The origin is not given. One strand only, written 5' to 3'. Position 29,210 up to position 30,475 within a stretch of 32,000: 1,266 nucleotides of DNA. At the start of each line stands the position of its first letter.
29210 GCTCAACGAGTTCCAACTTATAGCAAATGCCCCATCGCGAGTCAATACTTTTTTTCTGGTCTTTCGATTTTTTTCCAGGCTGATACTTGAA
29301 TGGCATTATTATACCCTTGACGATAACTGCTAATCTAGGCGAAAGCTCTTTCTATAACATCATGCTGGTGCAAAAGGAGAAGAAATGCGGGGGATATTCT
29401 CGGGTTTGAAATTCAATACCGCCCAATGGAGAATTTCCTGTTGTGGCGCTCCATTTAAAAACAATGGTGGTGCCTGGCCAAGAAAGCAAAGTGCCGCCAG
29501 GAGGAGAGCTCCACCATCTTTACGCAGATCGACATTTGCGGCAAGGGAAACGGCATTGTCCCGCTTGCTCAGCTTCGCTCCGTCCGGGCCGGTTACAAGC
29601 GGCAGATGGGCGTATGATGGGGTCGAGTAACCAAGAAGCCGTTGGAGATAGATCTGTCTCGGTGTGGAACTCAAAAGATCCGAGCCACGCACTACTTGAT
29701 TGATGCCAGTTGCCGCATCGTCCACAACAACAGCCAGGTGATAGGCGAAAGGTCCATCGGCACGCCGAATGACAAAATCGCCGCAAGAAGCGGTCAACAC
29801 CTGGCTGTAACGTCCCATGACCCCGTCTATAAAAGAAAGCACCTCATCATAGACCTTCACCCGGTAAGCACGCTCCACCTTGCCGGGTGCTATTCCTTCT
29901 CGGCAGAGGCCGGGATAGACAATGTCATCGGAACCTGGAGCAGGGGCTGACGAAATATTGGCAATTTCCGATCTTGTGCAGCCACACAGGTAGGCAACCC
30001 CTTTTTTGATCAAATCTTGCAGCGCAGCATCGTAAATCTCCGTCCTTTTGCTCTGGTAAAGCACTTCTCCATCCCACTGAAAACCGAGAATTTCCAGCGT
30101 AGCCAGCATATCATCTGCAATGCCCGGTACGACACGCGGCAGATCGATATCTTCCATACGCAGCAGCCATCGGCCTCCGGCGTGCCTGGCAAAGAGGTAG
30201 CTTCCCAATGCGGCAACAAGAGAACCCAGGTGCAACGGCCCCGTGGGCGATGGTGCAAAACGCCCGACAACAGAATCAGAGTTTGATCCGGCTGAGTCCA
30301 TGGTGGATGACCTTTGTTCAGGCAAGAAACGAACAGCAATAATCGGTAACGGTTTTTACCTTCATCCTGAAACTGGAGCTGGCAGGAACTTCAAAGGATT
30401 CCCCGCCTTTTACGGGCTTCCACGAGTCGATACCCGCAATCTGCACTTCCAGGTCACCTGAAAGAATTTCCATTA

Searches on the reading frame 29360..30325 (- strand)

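Call 6: search_protein_families(library=pfam, proteins=[window:29360-30325:-])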
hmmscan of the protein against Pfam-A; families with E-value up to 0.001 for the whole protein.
window:29360-30325:- (321 aa): 1 family
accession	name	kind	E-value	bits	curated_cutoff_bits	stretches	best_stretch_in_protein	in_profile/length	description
PF00749.27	tRNA-synt_1c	-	2.8e-49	168.2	23.4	1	19-284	2-277/314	tRNA synthetases class I (E and Q), catalytic domain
